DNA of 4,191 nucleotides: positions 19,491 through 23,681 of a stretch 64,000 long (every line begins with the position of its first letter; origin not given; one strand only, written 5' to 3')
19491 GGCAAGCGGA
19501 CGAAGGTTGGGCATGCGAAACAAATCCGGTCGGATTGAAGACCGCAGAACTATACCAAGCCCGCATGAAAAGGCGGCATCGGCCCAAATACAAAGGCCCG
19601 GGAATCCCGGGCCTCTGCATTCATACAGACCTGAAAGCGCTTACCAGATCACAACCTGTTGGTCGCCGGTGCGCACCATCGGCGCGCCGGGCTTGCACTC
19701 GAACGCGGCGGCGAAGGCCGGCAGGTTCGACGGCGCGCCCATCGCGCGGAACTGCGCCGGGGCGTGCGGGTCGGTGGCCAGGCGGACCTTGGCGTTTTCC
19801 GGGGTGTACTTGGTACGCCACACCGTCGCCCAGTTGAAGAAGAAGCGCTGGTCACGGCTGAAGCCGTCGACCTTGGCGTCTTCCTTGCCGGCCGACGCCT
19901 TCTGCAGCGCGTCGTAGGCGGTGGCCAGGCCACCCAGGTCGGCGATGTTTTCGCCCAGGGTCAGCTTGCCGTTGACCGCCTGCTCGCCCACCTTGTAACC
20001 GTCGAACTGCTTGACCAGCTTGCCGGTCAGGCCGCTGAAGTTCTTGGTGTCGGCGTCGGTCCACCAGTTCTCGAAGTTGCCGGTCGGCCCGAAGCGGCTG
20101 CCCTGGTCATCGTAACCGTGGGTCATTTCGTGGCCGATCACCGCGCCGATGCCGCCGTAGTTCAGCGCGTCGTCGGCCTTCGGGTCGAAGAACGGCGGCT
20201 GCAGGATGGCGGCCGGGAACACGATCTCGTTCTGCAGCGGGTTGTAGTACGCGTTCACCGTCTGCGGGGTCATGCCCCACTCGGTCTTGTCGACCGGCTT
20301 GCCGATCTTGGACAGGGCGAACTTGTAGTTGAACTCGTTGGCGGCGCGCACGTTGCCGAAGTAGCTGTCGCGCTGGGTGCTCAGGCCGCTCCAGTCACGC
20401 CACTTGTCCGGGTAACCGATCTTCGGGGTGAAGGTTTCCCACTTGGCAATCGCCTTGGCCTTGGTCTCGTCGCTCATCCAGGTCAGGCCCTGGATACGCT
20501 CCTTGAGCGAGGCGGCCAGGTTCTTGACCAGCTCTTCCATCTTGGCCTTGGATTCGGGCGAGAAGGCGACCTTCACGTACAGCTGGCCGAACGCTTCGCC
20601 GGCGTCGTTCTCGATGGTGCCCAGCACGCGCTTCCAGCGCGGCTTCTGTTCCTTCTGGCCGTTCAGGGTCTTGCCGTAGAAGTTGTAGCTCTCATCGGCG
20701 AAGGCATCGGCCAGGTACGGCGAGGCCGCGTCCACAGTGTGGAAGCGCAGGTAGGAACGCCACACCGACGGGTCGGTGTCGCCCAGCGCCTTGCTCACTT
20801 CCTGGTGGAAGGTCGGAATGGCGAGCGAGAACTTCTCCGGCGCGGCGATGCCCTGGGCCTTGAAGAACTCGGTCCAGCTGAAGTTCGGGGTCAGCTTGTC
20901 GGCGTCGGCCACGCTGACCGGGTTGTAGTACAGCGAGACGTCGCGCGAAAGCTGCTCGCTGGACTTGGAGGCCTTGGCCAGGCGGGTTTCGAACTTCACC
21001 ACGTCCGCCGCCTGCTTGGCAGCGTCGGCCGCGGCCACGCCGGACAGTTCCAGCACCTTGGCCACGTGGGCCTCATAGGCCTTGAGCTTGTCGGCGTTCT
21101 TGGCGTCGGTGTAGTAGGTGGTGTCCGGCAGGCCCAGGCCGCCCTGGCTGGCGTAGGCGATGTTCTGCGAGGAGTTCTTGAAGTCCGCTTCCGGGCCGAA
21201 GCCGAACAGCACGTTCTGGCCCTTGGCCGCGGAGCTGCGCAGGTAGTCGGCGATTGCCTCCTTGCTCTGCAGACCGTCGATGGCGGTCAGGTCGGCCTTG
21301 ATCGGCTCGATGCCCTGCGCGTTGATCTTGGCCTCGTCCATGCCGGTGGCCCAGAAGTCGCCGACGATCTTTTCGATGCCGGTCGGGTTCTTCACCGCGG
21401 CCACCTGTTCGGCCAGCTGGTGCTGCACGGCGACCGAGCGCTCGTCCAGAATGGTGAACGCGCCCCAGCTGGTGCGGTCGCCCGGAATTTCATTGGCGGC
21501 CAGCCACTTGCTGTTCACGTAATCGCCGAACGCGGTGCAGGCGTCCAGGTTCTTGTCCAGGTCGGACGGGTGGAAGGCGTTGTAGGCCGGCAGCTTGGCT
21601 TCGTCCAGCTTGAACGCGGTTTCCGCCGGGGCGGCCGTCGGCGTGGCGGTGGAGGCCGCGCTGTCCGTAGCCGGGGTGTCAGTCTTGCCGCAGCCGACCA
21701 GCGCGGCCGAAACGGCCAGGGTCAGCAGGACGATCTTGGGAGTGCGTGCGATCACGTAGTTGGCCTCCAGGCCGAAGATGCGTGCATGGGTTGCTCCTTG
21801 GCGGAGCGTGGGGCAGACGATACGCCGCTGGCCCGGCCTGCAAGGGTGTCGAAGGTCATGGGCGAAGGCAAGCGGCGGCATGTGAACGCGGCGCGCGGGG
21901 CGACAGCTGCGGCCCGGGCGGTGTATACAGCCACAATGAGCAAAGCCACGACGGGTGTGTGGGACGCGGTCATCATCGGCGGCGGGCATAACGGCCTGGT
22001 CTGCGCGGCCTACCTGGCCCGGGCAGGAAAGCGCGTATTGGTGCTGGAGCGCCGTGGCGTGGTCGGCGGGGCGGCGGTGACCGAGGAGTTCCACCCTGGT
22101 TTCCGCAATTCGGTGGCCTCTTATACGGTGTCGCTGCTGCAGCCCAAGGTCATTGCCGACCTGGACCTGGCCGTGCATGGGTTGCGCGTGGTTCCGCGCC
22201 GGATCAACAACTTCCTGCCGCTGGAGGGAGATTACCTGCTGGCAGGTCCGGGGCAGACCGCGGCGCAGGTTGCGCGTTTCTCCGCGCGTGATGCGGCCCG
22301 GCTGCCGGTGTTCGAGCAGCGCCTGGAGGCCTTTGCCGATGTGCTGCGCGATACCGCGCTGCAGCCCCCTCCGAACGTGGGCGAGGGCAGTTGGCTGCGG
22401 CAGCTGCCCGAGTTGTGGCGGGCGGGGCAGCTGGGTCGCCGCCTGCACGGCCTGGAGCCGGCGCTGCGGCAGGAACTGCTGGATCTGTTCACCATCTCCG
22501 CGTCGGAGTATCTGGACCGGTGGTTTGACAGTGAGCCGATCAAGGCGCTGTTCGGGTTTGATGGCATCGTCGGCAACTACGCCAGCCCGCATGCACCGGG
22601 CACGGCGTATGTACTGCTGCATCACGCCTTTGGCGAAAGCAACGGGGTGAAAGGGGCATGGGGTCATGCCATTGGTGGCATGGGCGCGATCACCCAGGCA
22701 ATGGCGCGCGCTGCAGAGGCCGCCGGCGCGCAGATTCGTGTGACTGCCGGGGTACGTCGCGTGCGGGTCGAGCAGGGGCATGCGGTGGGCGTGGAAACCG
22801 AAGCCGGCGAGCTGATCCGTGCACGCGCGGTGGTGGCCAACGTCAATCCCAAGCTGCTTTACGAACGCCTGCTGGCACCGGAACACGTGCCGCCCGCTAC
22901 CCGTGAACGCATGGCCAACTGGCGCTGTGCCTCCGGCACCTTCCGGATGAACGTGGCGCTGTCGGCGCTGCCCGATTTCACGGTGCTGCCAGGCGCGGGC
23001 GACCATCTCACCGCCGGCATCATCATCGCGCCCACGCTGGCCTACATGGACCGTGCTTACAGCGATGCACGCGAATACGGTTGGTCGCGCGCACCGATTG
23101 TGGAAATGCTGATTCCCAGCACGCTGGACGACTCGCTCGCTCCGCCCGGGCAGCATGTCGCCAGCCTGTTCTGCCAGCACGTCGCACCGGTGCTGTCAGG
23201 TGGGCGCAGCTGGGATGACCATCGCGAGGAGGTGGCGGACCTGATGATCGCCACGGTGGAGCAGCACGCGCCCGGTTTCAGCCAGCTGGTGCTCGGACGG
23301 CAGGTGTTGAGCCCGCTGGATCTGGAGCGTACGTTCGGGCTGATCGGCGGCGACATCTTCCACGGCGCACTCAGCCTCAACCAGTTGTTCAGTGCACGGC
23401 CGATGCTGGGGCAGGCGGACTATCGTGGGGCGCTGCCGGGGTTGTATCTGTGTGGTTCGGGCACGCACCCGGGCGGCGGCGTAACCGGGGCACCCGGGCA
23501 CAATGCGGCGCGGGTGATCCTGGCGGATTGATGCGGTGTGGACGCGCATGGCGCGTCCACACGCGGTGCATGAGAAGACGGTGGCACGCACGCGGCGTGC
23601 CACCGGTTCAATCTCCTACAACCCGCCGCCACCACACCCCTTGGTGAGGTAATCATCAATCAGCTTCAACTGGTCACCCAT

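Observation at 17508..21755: Tandem M13 metallopeptidase paralogs, one with a degenerate catalytic site (HELNR, NAYY replaced by LAYD)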

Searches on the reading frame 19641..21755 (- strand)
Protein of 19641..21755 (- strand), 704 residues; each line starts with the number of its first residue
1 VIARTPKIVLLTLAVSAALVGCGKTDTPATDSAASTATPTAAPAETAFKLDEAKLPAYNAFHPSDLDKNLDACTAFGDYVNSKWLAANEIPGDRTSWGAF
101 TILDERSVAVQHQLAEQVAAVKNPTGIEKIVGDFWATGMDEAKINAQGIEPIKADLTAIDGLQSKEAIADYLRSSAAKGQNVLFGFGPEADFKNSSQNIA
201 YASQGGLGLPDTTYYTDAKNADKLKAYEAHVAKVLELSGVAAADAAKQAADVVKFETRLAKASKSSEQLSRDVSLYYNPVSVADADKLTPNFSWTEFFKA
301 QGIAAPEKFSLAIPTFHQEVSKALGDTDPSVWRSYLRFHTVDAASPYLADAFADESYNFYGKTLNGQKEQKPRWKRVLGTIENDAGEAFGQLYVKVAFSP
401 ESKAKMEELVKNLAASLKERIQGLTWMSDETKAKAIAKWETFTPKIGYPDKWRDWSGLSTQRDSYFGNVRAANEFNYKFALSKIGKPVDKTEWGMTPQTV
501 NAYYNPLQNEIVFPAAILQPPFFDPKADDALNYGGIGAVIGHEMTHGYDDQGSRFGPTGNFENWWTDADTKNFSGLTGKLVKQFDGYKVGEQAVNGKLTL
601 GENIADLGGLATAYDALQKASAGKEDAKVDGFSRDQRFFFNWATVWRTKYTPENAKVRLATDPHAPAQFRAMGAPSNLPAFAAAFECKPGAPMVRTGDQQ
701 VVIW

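Call 3: search_protein_families(library=pfam, proteins=[window:19641-21755:-])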
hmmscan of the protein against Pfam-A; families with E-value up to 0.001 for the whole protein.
window:19641-21755:- (704 aa): 2 families
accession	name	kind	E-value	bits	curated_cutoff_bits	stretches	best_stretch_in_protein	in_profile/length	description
PF05649.18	Peptidase_M13_N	-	4e-115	385.7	32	1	73-449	2-381/381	Peptidase family M13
PF01431.27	Peptidase_M13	-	8.1e-70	235.1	24.5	1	501-699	1-203/205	Peptidase family M13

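Call 4: search_protein_families(library=ncbifam, proteins=[window:19641-21755:-])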
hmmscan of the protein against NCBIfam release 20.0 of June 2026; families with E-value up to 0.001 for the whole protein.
window:19641-21755:- (704 aa): 1 family
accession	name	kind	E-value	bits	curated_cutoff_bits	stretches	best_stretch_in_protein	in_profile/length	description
NF052391.1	endpepPepOLacoc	equivalog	1e-107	361.5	1000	1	79-704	11-627/627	endopeptidase PepO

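Call 59: search_protein_families(library=padloc, proteins=[window:19641-21755:-])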
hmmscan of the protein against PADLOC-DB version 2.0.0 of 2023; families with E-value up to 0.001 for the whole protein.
window:19641-21755:- (704 aa): 0 families

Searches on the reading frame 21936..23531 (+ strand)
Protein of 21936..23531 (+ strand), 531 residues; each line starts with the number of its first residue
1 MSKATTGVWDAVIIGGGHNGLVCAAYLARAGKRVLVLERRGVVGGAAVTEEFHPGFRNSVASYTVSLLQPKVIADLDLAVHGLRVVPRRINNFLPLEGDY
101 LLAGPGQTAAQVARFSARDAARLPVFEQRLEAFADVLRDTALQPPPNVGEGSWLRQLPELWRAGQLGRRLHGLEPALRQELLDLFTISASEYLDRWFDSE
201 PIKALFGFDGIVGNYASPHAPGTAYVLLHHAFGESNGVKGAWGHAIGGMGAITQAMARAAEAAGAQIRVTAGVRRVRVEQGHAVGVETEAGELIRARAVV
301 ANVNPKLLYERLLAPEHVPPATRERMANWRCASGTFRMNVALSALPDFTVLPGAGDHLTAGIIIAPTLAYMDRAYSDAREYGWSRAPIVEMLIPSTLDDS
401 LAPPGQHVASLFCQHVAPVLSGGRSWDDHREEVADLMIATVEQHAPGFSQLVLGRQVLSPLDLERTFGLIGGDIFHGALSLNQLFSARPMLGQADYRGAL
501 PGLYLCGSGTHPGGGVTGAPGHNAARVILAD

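Call 58: search_protein_families(library=pfam, proteins=[window:21936-23531:+])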
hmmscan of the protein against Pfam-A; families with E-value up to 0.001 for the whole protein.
window:21936-23531:+ (531 aa): 10 families
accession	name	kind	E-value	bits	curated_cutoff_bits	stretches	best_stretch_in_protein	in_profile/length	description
PF01593.30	Amino_oxidase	-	8.4e-19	68.6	19.8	1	20-328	3-278/443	Flavin containing amine oxidoreductase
PF13450.12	NAD_binding_8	-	4.3e-12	46.6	21.9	1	13-57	1-44/68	NAD(P)-binding Rossmann-like domain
PF01266.30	DAO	-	6.1e-12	46.2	27.9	1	10-331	1-231/353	FAD dependent oxidoreductase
PF12831.13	FAD_oxidored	-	6.4e-07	29.4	27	1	10-59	1-50/416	FAD dependent oxidoreductase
PF07992.20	Pyr_redox_2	-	8.5e-07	29.1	26.1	1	11-44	3-178/291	Pyridine nucleotide-disulphide oxidoreductase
PF03486.20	HI0933_like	-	7.7e-06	26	50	1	10-43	2-35/244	HI0933-like protein Rossmann domain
PF00070.33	Pyr_redox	-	3.6e-05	24.6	22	1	11-49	2-39/82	Pyridine nucleotide-disulphide oxidoreductase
PF00890.30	FAD_binding_2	-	0.00015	21.5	20.4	1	10-48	1-39/414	FAD binding domain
PF01946.23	Thi4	-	0.00018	21.3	26.2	1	9-47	18-57/235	Thi4 family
PF01494.25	FAD_binding_3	-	0.00043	20.1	22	1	10-40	3-33/349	FAD binding domain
